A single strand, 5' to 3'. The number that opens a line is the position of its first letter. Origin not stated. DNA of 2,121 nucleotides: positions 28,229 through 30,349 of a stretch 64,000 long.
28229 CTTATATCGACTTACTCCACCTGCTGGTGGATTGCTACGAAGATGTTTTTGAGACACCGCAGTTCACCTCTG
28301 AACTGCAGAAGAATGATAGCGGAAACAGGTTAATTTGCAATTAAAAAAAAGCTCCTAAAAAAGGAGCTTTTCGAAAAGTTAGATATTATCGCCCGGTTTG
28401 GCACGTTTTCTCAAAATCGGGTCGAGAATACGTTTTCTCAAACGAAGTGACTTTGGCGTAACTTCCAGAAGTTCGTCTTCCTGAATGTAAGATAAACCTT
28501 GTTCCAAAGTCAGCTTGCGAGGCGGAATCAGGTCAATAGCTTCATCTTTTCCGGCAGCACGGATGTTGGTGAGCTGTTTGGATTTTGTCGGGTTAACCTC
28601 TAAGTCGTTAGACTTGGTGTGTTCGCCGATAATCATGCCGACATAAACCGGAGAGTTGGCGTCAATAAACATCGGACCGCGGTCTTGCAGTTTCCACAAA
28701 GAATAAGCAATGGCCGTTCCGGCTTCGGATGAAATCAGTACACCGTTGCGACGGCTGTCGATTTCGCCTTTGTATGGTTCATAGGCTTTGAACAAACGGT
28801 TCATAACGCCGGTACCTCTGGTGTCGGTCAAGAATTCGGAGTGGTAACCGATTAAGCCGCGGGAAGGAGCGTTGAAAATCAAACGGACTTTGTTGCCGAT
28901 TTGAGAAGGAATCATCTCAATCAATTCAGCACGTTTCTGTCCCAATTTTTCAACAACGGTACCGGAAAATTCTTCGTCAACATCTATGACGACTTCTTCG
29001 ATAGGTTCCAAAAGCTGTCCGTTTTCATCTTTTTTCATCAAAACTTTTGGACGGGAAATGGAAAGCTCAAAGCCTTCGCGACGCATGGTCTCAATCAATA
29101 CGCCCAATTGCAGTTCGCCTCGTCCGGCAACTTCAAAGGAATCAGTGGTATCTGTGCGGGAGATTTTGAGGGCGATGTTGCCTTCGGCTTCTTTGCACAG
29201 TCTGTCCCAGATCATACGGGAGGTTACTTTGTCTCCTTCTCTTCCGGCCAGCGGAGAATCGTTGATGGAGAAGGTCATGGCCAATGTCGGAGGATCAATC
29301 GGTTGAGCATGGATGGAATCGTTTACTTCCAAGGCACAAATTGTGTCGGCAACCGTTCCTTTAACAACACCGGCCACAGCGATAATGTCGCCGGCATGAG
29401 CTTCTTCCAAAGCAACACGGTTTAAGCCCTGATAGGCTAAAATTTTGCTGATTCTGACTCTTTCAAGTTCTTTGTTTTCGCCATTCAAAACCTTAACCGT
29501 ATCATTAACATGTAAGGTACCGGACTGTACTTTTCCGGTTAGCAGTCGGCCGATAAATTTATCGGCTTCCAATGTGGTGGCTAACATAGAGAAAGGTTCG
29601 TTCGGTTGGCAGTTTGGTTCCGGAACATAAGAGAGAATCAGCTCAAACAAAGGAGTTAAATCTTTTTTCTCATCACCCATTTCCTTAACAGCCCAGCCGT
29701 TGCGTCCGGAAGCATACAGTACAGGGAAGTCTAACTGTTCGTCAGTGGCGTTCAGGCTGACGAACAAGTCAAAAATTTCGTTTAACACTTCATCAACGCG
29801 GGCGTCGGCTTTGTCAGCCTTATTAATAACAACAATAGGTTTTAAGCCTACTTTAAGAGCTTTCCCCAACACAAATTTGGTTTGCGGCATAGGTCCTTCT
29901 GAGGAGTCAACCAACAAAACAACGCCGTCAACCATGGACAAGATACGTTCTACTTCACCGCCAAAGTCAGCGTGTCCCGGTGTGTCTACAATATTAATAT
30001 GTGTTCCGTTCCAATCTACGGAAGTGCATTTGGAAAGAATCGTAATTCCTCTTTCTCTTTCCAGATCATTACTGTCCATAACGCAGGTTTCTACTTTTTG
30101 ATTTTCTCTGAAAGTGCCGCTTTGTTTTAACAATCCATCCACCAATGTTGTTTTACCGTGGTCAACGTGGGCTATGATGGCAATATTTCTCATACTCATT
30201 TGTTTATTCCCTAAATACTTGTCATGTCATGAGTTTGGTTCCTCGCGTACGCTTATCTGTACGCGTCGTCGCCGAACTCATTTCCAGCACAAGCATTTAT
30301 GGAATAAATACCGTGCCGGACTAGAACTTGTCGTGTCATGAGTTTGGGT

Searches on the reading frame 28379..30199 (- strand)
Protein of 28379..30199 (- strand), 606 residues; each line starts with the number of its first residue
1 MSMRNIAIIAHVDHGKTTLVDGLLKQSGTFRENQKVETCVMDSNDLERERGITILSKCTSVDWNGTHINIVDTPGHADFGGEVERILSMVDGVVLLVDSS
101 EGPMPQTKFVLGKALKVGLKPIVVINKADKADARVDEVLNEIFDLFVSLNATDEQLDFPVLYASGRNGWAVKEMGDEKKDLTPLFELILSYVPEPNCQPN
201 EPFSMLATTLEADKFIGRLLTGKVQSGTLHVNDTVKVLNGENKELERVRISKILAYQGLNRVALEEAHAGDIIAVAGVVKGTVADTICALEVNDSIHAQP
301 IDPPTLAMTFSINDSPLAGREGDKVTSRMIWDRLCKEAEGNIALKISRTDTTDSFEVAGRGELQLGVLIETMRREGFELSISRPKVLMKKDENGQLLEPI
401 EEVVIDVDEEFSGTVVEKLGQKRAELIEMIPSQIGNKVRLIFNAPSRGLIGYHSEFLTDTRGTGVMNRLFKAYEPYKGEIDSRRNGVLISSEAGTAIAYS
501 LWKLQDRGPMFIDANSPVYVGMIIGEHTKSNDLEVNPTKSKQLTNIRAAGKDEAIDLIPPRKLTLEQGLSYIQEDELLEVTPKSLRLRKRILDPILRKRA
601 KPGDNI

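Call 14: find_homologous_proteins(query=window:28379-30199:-, max_evalue=1e-50)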
Query window:28379-30199:- (606 aa): 8000 proteins with E <= 1e-50 among 8000 candidates; the best 120 are listed.
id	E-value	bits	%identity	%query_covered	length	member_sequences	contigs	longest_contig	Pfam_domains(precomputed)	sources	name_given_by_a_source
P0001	0.0e+0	1346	100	100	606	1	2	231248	PF21018.3,PF01926.30,PF00679.31,PF00009.34,PF03144.32,PF22042.3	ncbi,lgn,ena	-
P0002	0.0e+0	1339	99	100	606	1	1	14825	PF21018.3,PF01926.30,PF00679.31,PF00009.34,PF03144.32,PF22042.3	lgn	-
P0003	0.0e+0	1336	100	100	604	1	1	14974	PF21018.3,PF01926.30,PF00679.31,PF00009.34,PF03144.32,PF22042.3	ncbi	-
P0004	0.0e+0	1336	99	100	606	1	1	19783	PF21018.3,PF01926.30,PF00679.31,PF00009.34,PF03144.32,PF22042.3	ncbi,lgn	ncbi:MAG: translational GTPase TypA [Alphaproteobacteria bacterium]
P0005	0.0e+0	1335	99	100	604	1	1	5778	PF21018.3,PF01926.30,PF00679.31,PF00009.34,PF03144.32,PF22042.3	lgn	-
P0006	0.0e+0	1334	99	100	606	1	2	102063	PF21018.3,PF01926.30,PF00679.31,PF00009.34,PF03144.32,PF22042.3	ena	-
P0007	0.0e+0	1334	99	100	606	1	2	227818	PF21018.3,PF01926.30,PF00679.31,PF00009.34,PF03144.32,PF22042.3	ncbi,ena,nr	ncbi:MAG: translational GTPase TypA [Alphaproteobacteria bacterium]|nr:translational GTPase TypA [Al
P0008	0.0e+0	1332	99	100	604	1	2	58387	PF21018.3,PF01926.30,PF00679.31,PF00009.34,PF03144.32,PF22042.3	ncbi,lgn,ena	-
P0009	0.0e+0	1330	99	100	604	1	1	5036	PF21018.3,PF01926.30,PF00679.31,PF00009.34,PF03144.32,PF22042.3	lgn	-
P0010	0.0e+0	1330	99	100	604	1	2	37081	PF21018.3,PF01926.30,PF00679.31,PF00009.34,PF03144.32,PF22042.3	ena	-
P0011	0.0e+0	1330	99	100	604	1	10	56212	PF21018.3,PF01926.30,PF00679.31,PF00009.34,PF03144.32,PF22042.3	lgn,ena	-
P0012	0.0e+0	1329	99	100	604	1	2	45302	PF21018.3,PF01926.30,PF00679.31,PF00009.34,PF03144.32,PF22042.3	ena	-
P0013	0.0e+0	1328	99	100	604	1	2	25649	PF21018.3,PF01926.30,PF00679.31,PF00009.34,PF03144.32,PF22042.3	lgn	-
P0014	0.0e+0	1284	94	100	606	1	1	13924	PF21018.3,PF01926.30,PF00679.31,PF00009.34,PF03144.32,PF22042.3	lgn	-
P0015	0.0e+0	1281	94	100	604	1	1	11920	PF21018.3,PF01926.30,PF00679.31,PF00009.34,PF03144.32,PF22042.3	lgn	-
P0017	0.0e+0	1255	92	99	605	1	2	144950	PF21018.3,PF00679.31,PF00009.34,PF03144.32,PF22042.3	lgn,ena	-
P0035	0.0e+0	1249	92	99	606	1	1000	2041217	PF21018.3,PF01926.30,PF00679.31,PF00009.34,PF03144.32,PF22042.3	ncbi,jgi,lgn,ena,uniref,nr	ncbi:MAG: GTP-binding protein TypA [Azospirillum sp. 47_25]|jgi:GTP-binding protein|uniref:Large rib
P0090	0.0e+0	1246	90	100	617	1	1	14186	PF21018.3,PF00679.31,PF00009.34,PF03144.32,PF22042.3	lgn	-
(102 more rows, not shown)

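Call 15: find_encoding_contigs(protein=P0001, flank=3000, max_places=4)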
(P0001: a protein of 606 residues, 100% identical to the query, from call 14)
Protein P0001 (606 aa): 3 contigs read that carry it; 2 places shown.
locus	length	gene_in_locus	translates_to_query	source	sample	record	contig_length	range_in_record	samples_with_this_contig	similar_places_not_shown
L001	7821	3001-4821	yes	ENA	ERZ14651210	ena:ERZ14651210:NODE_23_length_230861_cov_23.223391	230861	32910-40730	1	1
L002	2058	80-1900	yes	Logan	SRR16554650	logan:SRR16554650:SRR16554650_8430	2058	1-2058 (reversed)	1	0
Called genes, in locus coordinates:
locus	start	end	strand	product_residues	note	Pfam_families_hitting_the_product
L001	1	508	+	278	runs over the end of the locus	PF00215:OMPdecase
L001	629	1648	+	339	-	PF00294:PfkB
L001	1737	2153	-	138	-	-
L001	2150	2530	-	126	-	-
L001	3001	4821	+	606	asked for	PF00009:GTP_EFTU, PF01926:MMR_HSR1 (faint), PF22042:EF-G_D2, PF03144:GTP_EFTU_D2, PF00679:EFG_C, PF21018:BipA_C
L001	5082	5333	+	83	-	-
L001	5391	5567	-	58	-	-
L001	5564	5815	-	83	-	-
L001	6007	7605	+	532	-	PF03023:MurJ, PF13440:Polysacc_synt_3, PF01554:MatE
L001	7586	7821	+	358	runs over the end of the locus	PF10095:DUF2333 (weak)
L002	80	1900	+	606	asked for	PF00009:GTP_EFTU, PF01926:MMR_HSR1 (faint), PF22042:EF-G_D2, PF03144:GTP_EFTU_D2, PF00679:EFG_C, PF21018:BipA_C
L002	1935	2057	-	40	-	?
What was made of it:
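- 28379..30199 (-): typA/bipA coding sequence (606 aa). Homologues are named translational GTPase TypA and carry GTP_EFTU, EFG_C and BipA_C domains (calls 14, 15).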

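Call 16: find_encoding_contigs(protein=P0007, flank=3000, max_places=3)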
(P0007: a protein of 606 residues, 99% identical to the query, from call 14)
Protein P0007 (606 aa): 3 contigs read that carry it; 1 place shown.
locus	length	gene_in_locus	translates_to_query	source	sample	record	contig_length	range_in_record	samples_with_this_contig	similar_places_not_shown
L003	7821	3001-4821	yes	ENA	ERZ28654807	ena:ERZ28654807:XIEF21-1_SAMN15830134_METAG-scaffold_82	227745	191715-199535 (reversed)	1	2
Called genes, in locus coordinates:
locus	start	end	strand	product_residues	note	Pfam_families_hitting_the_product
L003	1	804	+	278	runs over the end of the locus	PF00215:OMPdecase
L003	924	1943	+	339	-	PF00294:PfkB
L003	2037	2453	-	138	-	-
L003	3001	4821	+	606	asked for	PF00009:GTP_EFTU, PF01926:MMR_HSR1 (faint), PF22042:EF-G_D2, PF03144:GTP_EFTU_D2, PF00679:EFG_C, PF21018:BipA_C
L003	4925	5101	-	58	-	-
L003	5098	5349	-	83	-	-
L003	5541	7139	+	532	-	PF03023:MurJ, PF13440:Polysacc_synt_3 (weak), PF01554:MatE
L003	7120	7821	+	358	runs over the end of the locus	PF10095:DUF2333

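Call 17: find_encoding_contigs(protein=P0014, flank=3000, max_places=3)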
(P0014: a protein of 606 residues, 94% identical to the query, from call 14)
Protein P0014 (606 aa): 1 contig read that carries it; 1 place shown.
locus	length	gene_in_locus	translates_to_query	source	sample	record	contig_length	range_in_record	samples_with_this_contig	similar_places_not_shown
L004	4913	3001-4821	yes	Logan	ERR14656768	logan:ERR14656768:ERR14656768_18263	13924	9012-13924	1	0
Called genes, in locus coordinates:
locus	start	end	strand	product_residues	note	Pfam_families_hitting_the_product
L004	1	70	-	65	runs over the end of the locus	-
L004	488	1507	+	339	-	PF00294:PfkB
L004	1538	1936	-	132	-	-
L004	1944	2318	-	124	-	-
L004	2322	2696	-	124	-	-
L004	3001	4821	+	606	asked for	PF00009:GTP_EFTU, PF01926:MMR_HSR1 (faint), PF22042:EF-G_D2, PF03144:GTP_EFTU_D2, PF00679:EFG_C, PF21018:BipA_C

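Call 23: find_encoding_contigs(protein=P0035, flank=2000, max_places=10)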
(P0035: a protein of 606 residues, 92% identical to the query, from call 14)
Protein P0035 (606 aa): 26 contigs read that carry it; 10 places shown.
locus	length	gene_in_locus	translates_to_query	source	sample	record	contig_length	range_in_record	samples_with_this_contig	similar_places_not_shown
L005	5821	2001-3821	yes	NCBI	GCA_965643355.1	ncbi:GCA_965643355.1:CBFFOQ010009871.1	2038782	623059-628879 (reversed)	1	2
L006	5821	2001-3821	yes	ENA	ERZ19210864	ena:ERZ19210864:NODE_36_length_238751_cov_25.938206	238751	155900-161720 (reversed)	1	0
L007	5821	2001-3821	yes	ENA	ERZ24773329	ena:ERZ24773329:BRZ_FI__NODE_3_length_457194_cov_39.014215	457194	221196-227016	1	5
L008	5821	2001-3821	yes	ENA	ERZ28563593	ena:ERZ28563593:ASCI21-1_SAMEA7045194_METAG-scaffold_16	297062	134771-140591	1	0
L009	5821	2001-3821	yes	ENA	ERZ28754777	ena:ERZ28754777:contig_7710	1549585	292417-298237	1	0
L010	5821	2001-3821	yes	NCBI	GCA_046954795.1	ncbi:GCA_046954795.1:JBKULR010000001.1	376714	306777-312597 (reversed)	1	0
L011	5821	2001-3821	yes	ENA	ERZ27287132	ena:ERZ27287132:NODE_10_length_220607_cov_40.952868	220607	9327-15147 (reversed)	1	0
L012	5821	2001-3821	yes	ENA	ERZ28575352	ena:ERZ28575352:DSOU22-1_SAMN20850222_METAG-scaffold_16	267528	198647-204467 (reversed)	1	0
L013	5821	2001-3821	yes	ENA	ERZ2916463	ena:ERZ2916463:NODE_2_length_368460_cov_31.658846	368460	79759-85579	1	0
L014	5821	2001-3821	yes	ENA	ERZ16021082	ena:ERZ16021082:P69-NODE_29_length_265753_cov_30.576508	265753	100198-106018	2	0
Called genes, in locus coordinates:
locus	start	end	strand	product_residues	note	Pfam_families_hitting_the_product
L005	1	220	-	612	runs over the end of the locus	PF02518:HATPase_c (weak), PF13589:HATPase_c_3, PF00183:HSP90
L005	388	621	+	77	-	PF00037:Fer4 (weak), PF12837:Fer4_6 (weak), PF13237:Fer4_10, PF12838:Fer4_7, PF13187:Fer4_9, PF25160:LdpA_Fe-S-bd (weak), PF00037:Fer4, PF12797:Fer4_2 (weak), +9 more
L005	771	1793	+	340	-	PF00294:PfkB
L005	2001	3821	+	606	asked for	PF00009:GTP_EFTU, PF01926:MMR_HSR1 (faint), PF22042:EF-G_D2, PF03144:GTP_EFTU_D2, PF00679:EFG_C, PF21018:BipA_C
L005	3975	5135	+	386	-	-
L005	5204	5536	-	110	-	-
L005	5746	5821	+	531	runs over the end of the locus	PF03023:MurJ, PF13440:Polysacc_synt_3 (weak), PF01554:MatE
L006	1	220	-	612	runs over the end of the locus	PF02518:HATPase_c (weak), PF13589:HATPase_c_3, PF00183:HSP90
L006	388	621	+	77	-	PF00037:Fer4 (weak), PF12837:Fer4_6 (weak), PF13237:Fer4_10, PF12838:Fer4_7, PF13187:Fer4_9, PF25160:LdpA_Fe-S-bd (weak), PF00037:Fer4, PF12797:Fer4_2 (weak), +9 more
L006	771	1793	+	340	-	PF00294:PfkB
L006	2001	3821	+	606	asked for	PF00009:GTP_EFTU, PF01926:MMR_HSR1 (faint), PF22042:EF-G_D2, PF03144:GTP_EFTU_D2, PF00679:EFG_C, PF21018:BipA_C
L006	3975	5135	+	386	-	-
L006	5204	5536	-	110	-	-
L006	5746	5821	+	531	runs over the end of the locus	PF03023:MurJ, PF01554:MatE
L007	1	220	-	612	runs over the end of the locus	PF02518:HATPase_c (weak), PF13589:HATPase_c_3, PF00183:HSP90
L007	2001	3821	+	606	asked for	PF00009:GTP_EFTU, PF01926:MMR_HSR1 (faint), PF22042:EF-G_D2, PF03144:GTP_EFTU_D2, PF00679:EFG_C, PF21018:BipA_C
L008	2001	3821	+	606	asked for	PF00009:GTP_EFTU, PF01926:MMR_HSR1 (faint), PF22042:EF-G_D2, PF03144:GTP_EFTU_D2, PF00679:EFG_C, PF21018:BipA_C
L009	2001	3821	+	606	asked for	PF00009:GTP_EFTU, PF01926:MMR_HSR1 (faint), PF22042:EF-G_D2, PF03144:GTP_EFTU_D2, PF00679:EFG_C, PF21018:BipA_C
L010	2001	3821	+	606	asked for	PF00009:GTP_EFTU, PF01926:MMR_HSR1 (faint), PF22042:EF-G_D2, PF03144:GTP_EFTU_D2, PF00679:EFG_C, PF21018:BipA_C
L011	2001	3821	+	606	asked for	PF00009:GTP_EFTU, PF01926:MMR_HSR1 (faint), PF22042:EF-G_D2, PF03144:GTP_EFTU_D2, PF00679:EFG_C, PF21018:BipA_C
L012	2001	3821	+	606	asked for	PF00009:GTP_EFTU, PF01926:MMR_HSR1 (faint), PF22042:EF-G_D2, PF03144:GTP_EFTU_D2, PF00679:EFG_C, PF21018:BipA_C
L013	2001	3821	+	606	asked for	PF00009:GTP_EFTU, PF01926:MMR_HSR1 (faint), PF22042:EF-G_D2, PF03144:GTP_EFTU_D2, PF00679:EFG_C, PF21018:BipA_C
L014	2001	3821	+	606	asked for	PF00009:GTP_EFTU, PF01926:MMR_HSR1 (faint), PF22042:EF-G_D2, PF03144:GTP_EFTU_D2, PF00679:EFG_C, PF21018:BipA_C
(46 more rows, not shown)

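Call 24: find_encoding_contigs(protein=P0017, flank=2000, max_places=4)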
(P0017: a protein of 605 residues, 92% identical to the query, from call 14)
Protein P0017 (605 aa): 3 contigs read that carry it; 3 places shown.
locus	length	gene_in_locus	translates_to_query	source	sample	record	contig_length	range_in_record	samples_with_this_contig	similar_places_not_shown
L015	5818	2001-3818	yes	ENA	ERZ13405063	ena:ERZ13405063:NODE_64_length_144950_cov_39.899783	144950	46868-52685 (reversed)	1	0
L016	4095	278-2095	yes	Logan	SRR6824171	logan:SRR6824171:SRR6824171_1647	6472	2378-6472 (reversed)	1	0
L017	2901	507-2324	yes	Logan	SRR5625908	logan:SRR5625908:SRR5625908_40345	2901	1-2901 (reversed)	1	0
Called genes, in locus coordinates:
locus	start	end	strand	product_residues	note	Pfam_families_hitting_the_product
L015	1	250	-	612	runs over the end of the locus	PF02518:HATPase_c (weak), PF13589:HATPase_c_3, PF00183:HSP90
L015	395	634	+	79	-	PF00037:Fer4 (weak), PF12797:Fer4_2 (faint), PF12837:Fer4_6 (faint), PF13237:Fer4_10, PF13534:Fer4_17 (faint), PF12838:Fer4_7, PF13187:Fer4_9, PF00037:Fer4, +5 more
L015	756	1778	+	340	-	PF00294:PfkB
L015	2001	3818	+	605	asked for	PF00009:GTP_EFTU, PF22042:EF-G_D2, PF03144:GTP_EFTU_D2, PF00679:EFG_C, PF21018:BipA_C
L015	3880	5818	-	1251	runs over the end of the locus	-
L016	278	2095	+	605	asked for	PF00009:GTP_EFTU, PF22042:EF-G_D2, PF03144:GTP_EFTU_D2, PF00679:EFG_C, PF21018:BipA_C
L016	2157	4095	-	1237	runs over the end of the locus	-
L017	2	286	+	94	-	?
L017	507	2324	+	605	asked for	PF00009:GTP_EFTU, PF22042:EF-G_D2, PF03144:GTP_EFTU_D2, PF00679:EFG_C, PF21018:BipA_C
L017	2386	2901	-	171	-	?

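Call 25: find_encoding_contigs(protein=P0090, flank=2000, max_places=4)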
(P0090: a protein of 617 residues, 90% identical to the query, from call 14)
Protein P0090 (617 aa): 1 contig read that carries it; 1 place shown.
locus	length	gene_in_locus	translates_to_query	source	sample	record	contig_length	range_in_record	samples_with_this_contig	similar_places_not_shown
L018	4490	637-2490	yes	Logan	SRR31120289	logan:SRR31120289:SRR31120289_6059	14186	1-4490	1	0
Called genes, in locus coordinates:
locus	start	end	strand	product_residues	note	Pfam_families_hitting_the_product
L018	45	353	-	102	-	-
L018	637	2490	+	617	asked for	PF00009:GTP_EFTU, PF03144:GTP_EFTU_D2, PF22042:EF-G_D2, PF00679:EFG_C, PF21018:BipA_C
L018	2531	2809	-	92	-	-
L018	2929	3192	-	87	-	-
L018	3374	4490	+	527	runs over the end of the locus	PF03023:MurJ, PF01554:MatE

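Call 28: find_related_loci(query=window:28379-30199:-, collection=genome_contigs, flank=10000)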
Query window:28379-30199:- (606 aa) in genome_contigs; peptide patterns used: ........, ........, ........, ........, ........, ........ (x = any residue, [..] = any of these).
594 stretches matched a pattern; 528 encode a relative of the query (tblastn E <= 1e-3); the best 80 are kept; 80 distinct loci.
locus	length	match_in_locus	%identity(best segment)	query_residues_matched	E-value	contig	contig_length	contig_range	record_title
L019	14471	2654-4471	100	1-606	0e+0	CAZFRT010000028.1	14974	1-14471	MAG TPA_asm: uncultured Azospirillum sp. isolate SRP199465_co1_102 genome assembly, contig: NODE_11260_length_14974_cov_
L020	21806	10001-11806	92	1-602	0e+0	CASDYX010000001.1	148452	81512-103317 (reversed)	uncultured proteobacterium isolate O18_L1_385385_idba_bin.5 genome assembly, contig: O18_L1_385385_idba_bin.5.fa_scaffol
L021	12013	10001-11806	92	1-602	0e+0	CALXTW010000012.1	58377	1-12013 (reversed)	MAG: uncultured Alphaproteobacteria bacterium isolate BRZ_RR__bin74 genome assembly, contig: BRZ_RR__NODE_557_length_583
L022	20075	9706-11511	92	1-602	0e+0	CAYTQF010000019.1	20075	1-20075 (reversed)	MAG TPA_asm: uncultured Azospirillaceae bacterium isolate SRP199465_co2_47 genome assembly, contig: NODE_7794_length_200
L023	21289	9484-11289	92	1-602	0e+0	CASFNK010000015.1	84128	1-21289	uncultured proteobacterium isolate SI.B29.metabat-bins.91 genome assembly, contig: SI.B29.metabat-bins.91.fa_k141_62450,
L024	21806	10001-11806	91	1-602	0e+0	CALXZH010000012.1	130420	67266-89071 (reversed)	MAG: uncultured Alphaproteobacteria bacterium isolate E27__bin373 genome assembly, contig: E27__k127_3856066, whole geno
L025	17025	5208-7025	92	1-606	0e+0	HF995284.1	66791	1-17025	Proteobacteria bacterium CAG:495 genomic scaffold, scf52, whole genome shotgun sequence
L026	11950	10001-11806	92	1-602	0e+0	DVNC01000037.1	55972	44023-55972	MAG TPA_asm: Candidatus Scatocola faecipullorum isolate ChiW3-316 ChiW3__C95102_L55972_SRR5506726, whole genome shotgun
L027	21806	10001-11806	91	1-602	0e+0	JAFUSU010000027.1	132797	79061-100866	MAG: Alphaproteobacteria bacterium isolate RGIG4793 Roe_deer_Reticulum-3__c2417, whole genome shotgun sequence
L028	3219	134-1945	91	1-604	0e+0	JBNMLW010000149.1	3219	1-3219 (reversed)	MAG: Alphaproteobacteria bacterium isolate CM_BacCAZ1100.7 k141_69569_length_3219_cov_9.0000, whole genome shotgun seque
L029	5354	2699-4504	91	1-602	0e+0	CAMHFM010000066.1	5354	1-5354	MAG: uncultured Azospirillum sp. isolate SRR11784282_bin.67_metaWRAP_v1.3_MAG genome assembly, contig: ERZ12202942.19500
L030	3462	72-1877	91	1-602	0e+0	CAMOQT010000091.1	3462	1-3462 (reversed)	MAG: uncultured Azospirillum sp. isolate SRR873605_bin.44_metaWRAP_v1.3_MAG genome assembly, contig: NODE_107007_length_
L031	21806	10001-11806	90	1-602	0e+0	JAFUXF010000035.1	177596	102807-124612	MAG: Alphaproteobacteria bacterium isolate RGIG4908 Roe_deer_Rumen-2__c4834, whole genome shotgun sequence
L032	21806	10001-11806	90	1-602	0e+0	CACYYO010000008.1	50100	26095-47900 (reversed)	MAG: uncultured Rhodospirillales bacterium isolate RUG12396 genome assembly, contig: RUG12396_asm_8, whole genome shotgu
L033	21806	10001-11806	91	1-602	0e+0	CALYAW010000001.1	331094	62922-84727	MAG: uncultured Alphaproteobacteria bacterium isolate BRZ_DM__bin108 genome assembly, contig: BRZ_DM__NODE_18_length_331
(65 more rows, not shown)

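Call 67: find_encoding_contigs(protein=P0011, flank=1200, max_places=10)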
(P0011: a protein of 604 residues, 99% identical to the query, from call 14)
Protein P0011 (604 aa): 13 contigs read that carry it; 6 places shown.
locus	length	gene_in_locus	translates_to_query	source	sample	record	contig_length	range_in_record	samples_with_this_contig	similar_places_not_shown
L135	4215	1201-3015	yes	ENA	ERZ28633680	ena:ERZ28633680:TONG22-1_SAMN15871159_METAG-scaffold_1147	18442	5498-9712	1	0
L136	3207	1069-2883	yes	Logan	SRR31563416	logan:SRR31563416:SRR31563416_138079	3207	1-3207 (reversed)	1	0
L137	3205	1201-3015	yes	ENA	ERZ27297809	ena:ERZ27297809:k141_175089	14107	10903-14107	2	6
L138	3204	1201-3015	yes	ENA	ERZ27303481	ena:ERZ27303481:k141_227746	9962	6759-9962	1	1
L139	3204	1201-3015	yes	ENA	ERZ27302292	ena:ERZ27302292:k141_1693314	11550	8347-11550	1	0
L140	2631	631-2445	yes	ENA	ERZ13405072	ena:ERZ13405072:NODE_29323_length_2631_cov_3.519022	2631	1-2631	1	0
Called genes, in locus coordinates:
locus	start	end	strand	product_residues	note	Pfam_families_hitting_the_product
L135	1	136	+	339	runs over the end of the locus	PF00294:PfkB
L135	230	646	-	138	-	-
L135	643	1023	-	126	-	-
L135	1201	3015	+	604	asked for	PF00009:GTP_EFTU, PF01926:MMR_HSR1 (faint), PF22042:EF-G_D2, PF03144:GTP_EFTU_D2, PF00679:EFG_C, PF21018:BipA_C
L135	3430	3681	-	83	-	-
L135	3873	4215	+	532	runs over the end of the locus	PF03023:MurJ, PF13440:Polysacc_synt_3 (weak), PF01554:MatE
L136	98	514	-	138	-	-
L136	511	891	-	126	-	-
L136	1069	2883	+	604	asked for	PF00009:GTP_EFTU, PF01926:MMR_HSR1 (faint), PF22042:EF-G_D2, PF03144:GTP_EFTU_D2, PF00679:EFG_C, PF21018:BipA_C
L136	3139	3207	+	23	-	?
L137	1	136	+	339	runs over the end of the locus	PF00294:PfkB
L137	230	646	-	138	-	-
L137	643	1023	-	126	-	-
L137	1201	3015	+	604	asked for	PF00009:GTP_EFTU, PF01926:MMR_HSR1 (faint), PF22042:EF-G_D2, PF03144:GTP_EFTU_D2, PF00679:EFG_C, PF21018:BipA_C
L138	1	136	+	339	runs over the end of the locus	PF00294:PfkB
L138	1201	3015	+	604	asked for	PF00009:GTP_EFTU, PF01926:MMR_HSR1 (faint), PF22042:EF-G_D2, PF03144:GTP_EFTU_D2, PF00679:EFG_C, PF21018:BipA_C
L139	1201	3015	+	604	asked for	PF00009:GTP_EFTU, PF01926:MMR_HSR1 (faint), PF22042:EF-G_D2, PF03144:GTP_EFTU_D2, PF00679:EFG_C, PF21018:BipA_C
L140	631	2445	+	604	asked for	PF00009:GTP_EFTU, PF01926:MMR_HSR1 (faint), PF22042:EF-G_D2, PF03144:GTP_EFTU_D2, PF00679:EFG_C, PF21018:BipA_C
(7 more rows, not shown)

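Call 68: find_encoding_contigs(protein=P0006, flank=1200, max_places=4)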
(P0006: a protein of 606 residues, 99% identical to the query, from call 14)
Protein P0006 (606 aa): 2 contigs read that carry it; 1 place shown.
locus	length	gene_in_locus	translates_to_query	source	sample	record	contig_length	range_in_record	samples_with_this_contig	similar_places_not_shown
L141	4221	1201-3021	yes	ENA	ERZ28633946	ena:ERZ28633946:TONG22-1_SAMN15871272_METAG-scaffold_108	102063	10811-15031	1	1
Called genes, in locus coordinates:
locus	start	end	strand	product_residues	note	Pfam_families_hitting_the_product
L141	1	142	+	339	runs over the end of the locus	PF00294:PfkB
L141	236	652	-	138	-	-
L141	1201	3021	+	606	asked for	PF00009:GTP_EFTU, PF01926:MMR_HSR1 (faint), PF22042:EF-G_D2, PF03144:GTP_EFTU_D2, PF00679:EFG_C, PF21018:BipA_C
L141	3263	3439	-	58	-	-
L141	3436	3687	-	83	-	-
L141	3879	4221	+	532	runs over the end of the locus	PF03023:MurJ, PF13440:Polysacc_synt_3 (weak), PF01554:MatE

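Call 69: find_encoding_contigs(protein=P0008, flank=1200, max_places=4)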
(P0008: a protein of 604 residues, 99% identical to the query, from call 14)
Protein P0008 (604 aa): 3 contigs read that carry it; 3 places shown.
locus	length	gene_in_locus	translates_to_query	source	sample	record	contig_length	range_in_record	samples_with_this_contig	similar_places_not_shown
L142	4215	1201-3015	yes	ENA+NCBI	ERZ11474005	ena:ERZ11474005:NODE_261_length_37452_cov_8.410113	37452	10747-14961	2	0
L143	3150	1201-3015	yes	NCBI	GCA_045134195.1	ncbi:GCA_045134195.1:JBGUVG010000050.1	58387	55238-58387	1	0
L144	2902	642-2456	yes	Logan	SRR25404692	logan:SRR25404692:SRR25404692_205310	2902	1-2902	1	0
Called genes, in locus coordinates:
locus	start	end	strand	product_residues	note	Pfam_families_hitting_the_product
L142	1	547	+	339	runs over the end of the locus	PF00294:PfkB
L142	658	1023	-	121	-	-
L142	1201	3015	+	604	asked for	PF00009:GTP_EFTU, PF01926:MMR_HSR1 (faint), PF22042:EF-G_D2, PF03144:GTP_EFTU_D2, PF00679:EFG_C, PF21018:BipA_C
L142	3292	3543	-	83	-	-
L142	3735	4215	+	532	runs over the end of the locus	PF03023:MurJ, PF13440:Polysacc_synt_3, PF01554:MatE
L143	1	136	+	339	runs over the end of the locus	PF00294:PfkB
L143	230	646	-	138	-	-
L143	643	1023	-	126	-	-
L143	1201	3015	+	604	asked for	PF00009:GTP_EFTU, PF01926:MMR_HSR1 (faint), PF22042:EF-G_D2, PF03144:GTP_EFTU_D2, PF00679:EFG_C, PF21018:BipA_C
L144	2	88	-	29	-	?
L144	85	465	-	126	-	-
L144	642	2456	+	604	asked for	PF00009:GTP_EFTU, PF01926:MMR_HSR1 (faint), PF22042:EF-G_D2, PF03144:GTP_EFTU_D2, PF00679:EFG_C, PF21018:BipA_C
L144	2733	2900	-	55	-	?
